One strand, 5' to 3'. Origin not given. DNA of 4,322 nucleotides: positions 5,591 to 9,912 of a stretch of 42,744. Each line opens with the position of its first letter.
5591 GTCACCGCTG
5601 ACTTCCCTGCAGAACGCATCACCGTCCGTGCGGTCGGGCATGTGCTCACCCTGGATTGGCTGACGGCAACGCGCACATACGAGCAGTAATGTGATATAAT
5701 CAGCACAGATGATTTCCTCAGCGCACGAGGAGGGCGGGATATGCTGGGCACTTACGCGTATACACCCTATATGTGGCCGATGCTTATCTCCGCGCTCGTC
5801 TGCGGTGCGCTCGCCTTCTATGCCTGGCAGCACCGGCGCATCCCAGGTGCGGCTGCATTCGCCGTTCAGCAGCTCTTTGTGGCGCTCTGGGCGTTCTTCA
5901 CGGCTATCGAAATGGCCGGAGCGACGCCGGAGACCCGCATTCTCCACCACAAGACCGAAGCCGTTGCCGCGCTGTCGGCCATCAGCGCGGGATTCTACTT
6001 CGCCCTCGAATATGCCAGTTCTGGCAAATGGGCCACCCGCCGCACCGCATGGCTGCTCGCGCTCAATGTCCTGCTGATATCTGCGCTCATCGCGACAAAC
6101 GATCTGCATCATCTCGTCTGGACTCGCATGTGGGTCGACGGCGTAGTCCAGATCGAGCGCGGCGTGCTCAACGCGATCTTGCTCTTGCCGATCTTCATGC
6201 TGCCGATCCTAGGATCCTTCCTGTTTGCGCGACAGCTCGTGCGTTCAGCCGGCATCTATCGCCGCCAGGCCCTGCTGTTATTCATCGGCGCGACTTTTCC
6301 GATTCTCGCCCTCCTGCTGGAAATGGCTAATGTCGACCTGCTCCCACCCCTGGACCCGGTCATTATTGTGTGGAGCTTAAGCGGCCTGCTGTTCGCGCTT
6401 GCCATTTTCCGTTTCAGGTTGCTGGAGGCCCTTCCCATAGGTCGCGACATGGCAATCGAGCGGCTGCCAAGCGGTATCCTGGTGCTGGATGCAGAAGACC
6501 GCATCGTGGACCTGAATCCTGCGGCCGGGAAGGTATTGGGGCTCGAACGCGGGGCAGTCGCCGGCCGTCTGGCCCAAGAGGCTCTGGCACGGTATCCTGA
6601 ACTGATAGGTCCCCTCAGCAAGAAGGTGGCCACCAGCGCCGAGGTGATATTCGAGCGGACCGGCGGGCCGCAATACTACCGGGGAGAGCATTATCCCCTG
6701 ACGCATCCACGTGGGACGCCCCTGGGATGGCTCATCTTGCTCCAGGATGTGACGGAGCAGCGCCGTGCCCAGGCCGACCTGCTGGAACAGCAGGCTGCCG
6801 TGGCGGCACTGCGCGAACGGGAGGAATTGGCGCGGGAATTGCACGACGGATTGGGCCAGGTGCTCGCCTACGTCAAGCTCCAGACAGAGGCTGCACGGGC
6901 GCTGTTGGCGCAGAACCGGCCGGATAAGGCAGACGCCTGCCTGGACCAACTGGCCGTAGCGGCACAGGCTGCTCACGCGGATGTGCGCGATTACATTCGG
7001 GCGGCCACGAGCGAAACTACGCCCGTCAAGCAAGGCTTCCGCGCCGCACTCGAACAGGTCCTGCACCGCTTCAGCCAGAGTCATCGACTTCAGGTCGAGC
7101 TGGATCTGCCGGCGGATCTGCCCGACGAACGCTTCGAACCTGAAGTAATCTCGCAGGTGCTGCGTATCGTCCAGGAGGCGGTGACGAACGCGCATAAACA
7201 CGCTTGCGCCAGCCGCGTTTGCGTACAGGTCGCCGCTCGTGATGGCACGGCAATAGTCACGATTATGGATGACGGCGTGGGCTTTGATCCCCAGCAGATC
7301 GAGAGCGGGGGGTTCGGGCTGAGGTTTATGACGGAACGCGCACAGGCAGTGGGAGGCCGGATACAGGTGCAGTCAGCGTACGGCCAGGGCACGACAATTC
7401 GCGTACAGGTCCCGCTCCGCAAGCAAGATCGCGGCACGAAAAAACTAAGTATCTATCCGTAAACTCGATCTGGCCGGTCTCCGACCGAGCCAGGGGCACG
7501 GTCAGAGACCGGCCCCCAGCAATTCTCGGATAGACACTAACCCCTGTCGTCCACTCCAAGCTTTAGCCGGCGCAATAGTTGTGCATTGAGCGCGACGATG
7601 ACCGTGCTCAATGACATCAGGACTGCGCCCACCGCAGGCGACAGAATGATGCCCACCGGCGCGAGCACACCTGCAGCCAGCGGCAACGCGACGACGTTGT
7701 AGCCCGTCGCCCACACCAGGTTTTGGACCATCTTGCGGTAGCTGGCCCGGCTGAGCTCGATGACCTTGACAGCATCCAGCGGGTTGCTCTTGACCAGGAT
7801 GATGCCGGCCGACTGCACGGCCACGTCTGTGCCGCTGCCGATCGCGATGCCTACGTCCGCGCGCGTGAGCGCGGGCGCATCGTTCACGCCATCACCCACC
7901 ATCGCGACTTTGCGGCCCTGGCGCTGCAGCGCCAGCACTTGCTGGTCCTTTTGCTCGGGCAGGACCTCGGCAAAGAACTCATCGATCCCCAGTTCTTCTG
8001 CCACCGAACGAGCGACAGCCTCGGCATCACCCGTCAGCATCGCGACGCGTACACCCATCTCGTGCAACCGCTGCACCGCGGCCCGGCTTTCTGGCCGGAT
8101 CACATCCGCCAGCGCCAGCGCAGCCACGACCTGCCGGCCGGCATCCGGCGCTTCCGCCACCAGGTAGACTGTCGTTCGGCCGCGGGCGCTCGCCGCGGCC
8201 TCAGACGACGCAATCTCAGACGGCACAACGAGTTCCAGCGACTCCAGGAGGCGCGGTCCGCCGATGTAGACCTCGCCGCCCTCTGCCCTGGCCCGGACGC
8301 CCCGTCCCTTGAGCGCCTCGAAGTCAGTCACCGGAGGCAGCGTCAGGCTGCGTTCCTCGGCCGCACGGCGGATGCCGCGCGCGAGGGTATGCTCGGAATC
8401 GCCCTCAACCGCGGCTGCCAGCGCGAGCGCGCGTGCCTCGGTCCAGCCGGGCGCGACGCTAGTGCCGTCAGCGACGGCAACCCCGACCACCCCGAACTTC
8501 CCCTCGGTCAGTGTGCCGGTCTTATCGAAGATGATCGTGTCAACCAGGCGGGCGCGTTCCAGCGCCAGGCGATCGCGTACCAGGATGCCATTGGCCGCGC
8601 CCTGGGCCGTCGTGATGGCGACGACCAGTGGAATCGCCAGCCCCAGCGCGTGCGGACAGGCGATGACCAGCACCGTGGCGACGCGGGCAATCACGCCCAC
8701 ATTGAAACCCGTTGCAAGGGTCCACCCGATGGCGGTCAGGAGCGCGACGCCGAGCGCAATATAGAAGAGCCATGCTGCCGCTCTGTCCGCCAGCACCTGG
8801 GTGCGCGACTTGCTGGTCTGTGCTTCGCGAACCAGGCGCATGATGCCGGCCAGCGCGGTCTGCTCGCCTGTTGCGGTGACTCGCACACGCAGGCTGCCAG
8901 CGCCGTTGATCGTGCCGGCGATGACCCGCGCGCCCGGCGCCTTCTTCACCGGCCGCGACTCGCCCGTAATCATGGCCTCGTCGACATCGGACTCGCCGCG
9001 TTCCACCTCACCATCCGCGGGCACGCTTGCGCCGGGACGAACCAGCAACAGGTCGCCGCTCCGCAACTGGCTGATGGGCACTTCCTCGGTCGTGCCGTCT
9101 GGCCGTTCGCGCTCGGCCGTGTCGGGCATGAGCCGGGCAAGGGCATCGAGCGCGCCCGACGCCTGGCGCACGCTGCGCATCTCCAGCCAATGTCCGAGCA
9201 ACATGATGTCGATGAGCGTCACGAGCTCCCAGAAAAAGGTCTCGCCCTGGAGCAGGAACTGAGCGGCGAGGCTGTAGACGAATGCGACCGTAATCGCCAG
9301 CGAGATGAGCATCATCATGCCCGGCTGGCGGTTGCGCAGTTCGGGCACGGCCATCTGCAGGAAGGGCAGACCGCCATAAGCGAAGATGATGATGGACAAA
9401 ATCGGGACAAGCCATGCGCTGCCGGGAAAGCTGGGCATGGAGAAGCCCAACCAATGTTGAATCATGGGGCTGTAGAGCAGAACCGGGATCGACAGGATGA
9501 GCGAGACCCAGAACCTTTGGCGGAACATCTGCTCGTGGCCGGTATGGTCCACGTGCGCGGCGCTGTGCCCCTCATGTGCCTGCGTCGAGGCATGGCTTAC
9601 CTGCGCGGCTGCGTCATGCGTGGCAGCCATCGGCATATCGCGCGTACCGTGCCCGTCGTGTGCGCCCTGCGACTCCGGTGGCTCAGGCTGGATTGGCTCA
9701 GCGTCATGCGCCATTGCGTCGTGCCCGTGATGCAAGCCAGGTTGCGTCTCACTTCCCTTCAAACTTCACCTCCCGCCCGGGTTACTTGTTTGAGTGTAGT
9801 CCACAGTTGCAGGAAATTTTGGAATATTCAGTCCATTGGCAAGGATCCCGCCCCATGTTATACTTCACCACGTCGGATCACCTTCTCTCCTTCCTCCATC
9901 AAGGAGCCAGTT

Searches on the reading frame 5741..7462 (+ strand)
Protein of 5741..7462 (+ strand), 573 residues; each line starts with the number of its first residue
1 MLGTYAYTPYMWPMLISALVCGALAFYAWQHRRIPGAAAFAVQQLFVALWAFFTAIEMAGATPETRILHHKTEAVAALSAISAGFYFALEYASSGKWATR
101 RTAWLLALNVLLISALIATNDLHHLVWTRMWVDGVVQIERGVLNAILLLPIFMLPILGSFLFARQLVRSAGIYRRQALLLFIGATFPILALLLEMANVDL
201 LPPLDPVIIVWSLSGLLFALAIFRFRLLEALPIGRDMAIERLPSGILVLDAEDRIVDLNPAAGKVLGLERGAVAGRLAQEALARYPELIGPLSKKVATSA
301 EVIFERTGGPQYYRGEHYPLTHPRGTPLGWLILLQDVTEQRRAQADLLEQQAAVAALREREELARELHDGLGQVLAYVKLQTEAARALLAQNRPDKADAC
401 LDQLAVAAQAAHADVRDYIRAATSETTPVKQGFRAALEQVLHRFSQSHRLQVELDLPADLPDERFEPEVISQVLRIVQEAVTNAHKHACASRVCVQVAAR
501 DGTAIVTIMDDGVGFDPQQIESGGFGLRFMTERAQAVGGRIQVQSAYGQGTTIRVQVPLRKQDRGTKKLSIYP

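Call 9: search_protein_families(library=pfam, proteins=[window:5741-7462:+], max_evalue=0.001)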
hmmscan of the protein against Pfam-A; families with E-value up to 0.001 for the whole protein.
window:5741-7462:+ (573 aa): 9 families
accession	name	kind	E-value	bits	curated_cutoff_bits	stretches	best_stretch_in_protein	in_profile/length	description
PF16927.11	HisKA_7TM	-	1.5e-43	149.7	28.6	1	14-232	2-224/224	N-terminal 7TM region of histidine kinase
PF02518.31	HATPase_c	-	8e-16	58.9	26.4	1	471-560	4-110/111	Histidine kinase-, DNA gyrase B-, and HSP90-like ATPase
PF07730.19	HisKA_3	-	3.1e-13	50.5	24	1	359-421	1-62/68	Histidine kinase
PF08448.16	PAS_4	-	1.9e-11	44.6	23.1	1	240-342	2-110/110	PAS fold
PF13581.12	HATPase_c_2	-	5.4e-08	33.3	27.4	1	464-555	23-125/127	Histidine kinase-like ATPase domain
PF00989.32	PAS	-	6.2e-07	29.9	22.6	1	238-337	6-113/113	PAS fold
PF13188.13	PAS_8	-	3.5e-05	24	21.8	1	238-284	6-49/65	PAS domain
PF13426.13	PAS_9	-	5.6e-05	23.8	27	1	243-339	1-103/103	PAS domain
PF12860.13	PAS_7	-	0.00028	21.5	27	0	239-344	1-114/115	PAS fold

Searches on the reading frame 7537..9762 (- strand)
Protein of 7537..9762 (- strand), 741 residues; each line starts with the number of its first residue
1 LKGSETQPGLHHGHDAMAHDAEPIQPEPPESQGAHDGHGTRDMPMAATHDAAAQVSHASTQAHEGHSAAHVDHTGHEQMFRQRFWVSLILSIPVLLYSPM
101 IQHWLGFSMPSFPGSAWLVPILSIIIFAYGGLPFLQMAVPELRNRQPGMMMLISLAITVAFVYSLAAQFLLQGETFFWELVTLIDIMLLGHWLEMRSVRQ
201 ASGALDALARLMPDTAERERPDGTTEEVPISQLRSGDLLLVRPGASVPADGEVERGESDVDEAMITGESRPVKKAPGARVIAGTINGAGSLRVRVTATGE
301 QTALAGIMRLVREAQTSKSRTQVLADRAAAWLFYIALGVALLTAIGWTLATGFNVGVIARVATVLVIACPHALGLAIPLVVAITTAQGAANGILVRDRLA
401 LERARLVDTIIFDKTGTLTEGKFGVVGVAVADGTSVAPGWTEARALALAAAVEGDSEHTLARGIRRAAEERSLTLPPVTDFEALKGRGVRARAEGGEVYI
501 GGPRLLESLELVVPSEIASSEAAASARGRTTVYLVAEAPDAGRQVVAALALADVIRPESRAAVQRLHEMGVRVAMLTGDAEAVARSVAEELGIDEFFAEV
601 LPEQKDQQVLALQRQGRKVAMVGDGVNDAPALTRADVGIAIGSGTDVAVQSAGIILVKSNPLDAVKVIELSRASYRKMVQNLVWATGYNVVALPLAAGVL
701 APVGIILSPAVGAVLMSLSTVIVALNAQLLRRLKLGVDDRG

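Call 10: search_protein_families(library=pfam, proteins=[window:7537-9762:-], max_evalue=0.001)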
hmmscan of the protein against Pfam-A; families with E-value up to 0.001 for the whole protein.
window:7537-9762:- (741 aa): 4 families
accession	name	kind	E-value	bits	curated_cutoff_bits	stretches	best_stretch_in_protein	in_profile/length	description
PF00122.25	E1-E2_ATPase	-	2.2e-50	171.1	28.1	1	211-389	2-179/181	E1-E2 ATPase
PF00702.32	Hydrolase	-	8e-35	121.4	26.4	1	407-636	1-191/191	haloacid dehalogenase-like hydrolase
PF12710.13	HAD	-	6.1e-07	30.5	27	1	534-632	65-188/189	haloacid dehalogenase-like hydrolase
PF08282.18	Hydrolase_3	-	1.3e-06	28.7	20.9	0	613-665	200-251/255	haloacid dehalogenase-like hydrolase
